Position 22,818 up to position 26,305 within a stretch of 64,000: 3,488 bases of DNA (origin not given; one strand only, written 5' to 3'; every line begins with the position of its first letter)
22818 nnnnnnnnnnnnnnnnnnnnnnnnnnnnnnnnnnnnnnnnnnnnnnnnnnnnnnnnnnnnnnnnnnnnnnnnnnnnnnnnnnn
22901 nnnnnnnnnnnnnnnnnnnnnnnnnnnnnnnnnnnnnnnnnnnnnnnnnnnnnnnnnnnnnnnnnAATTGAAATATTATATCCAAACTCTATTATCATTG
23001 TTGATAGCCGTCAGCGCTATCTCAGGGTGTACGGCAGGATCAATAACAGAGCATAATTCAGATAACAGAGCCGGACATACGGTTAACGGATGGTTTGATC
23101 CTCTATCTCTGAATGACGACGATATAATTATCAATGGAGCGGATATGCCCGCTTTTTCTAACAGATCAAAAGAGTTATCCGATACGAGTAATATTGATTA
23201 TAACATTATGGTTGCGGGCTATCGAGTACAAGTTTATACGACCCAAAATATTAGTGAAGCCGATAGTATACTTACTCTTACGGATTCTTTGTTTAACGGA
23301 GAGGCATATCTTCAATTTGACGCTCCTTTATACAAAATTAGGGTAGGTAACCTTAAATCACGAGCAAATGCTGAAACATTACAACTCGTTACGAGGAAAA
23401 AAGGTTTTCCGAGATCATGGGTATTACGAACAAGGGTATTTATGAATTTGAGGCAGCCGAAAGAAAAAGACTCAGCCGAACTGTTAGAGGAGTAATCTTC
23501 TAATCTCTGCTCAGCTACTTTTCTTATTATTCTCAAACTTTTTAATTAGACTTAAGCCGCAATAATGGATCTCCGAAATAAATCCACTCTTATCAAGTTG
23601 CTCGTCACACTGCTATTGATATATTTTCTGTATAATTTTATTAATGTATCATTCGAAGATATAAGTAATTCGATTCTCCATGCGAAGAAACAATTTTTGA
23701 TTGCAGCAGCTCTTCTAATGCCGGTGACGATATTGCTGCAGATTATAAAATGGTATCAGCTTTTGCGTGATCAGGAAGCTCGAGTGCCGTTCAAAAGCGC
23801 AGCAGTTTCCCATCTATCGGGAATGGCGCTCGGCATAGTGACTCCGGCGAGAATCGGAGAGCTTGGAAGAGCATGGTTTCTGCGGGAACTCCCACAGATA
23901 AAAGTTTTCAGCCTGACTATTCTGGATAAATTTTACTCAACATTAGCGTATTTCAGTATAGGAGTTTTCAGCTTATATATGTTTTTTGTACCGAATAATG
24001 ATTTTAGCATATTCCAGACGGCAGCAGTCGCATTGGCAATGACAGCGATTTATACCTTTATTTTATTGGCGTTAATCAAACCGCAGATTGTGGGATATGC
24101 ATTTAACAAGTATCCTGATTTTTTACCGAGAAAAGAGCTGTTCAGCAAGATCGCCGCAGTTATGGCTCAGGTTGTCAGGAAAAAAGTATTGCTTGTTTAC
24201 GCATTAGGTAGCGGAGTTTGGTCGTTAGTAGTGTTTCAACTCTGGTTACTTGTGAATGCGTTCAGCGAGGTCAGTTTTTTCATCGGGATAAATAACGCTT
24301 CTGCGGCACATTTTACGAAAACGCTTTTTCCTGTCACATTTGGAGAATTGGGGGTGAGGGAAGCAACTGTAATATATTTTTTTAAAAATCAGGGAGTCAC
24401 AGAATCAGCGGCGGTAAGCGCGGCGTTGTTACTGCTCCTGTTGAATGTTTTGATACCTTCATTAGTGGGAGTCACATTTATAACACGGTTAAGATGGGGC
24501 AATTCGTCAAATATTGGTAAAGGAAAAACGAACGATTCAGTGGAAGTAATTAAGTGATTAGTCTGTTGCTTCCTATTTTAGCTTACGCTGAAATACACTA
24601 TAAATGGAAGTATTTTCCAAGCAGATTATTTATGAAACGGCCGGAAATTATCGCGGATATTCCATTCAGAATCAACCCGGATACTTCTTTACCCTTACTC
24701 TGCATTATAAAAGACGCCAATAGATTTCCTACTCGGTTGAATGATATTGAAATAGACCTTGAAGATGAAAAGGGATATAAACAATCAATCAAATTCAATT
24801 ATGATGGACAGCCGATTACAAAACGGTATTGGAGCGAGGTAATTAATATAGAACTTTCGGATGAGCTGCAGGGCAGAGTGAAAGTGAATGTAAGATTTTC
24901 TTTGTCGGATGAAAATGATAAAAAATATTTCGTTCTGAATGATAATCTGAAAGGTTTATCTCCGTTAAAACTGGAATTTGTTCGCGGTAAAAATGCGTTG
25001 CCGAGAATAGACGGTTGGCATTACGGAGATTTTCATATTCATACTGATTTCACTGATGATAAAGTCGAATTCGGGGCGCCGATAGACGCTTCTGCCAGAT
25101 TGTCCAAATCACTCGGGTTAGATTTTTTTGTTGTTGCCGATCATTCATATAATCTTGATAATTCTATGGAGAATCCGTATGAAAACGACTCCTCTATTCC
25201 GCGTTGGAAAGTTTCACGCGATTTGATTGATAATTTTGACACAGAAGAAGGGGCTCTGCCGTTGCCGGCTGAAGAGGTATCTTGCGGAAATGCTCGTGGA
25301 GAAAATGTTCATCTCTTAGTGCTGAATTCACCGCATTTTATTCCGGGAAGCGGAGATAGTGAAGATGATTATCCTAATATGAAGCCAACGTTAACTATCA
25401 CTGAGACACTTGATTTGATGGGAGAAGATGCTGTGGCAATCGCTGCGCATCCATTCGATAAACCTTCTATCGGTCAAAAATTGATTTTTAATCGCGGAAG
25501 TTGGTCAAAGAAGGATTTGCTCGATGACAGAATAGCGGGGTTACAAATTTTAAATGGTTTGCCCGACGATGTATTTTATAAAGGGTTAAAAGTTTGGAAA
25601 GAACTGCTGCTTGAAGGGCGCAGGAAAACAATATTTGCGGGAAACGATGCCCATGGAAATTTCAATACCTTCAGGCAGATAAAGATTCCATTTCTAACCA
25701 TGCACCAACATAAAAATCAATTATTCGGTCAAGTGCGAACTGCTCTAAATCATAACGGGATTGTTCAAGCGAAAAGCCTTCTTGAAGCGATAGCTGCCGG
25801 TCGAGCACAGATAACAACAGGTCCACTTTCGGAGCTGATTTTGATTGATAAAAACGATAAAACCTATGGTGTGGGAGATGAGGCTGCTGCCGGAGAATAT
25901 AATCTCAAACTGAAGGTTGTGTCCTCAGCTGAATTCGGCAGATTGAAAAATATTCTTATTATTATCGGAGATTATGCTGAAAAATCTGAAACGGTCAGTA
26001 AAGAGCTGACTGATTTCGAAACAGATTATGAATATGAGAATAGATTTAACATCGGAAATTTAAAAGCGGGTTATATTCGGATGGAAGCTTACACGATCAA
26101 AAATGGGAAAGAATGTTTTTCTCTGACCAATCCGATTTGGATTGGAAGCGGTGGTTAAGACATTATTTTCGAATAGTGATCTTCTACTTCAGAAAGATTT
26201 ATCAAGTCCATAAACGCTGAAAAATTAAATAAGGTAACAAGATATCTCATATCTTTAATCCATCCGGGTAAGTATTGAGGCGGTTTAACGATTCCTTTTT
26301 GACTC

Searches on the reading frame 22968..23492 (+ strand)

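Call 12: search_protein_families(library=pfam, proteins=[window:22968-23492:+])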
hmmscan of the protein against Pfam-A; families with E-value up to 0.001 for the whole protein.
window:22968-23492:+ (175 aa): 1 family
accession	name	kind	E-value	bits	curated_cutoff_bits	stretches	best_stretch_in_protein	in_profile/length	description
PF05036.18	SPOR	-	0.00018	22.2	21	1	84-153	4-75/76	SPOR domain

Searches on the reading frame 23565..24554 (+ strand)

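Call 12: search_protein_families(library=pfam, proteins=[window:23565-24554:+])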
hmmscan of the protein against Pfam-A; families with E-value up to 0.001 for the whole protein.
window:23565-24554:+ (330 aa): 1 family
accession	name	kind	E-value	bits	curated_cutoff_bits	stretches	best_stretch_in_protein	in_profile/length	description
PF03706.18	LPG_synthase_TM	-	2.1e-27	96.9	33.4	1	9-302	2-302/302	Lysylphosphatidylglycerol synthase TM region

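Call 47: search_protein_families(library=ncbifam, max_evalue=0.01, proteins=[window:23565-24554:+])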
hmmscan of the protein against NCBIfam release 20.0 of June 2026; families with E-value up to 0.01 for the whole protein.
window:23565-24554:+ (330 aa): 1 family
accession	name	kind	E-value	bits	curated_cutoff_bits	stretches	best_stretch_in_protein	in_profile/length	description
TIGR00374.1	TIGR00374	subfamily_domain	9.3e-13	48.3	43.2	1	14-306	5-310/323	flippase-like domain-containing protein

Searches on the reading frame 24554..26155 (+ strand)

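Call 12: search_protein_families(library=pfam, proteins=[window:24554-26155:+])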
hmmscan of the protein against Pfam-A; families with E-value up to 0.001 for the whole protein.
window:24554-26155:+ (534 aa): 0 families

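Call 47: search_protein_families(library=ncbifam, max_evalue=0.01, proteins=[window:24554-26155:+])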
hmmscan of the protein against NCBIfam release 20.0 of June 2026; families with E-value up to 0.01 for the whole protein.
window:24554-26155:+ (534 aa): 2 families
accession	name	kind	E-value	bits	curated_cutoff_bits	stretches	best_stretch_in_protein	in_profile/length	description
NF038032.1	CehA_McbA_metalo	domain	1.4e-25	90.4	80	1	154-530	1-314/315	CehA/McbA family metallohydrolase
NF005928.0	PRK07945.1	equivalog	0.00024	20.6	250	1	97-201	34-139/337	PHP domain-containing protein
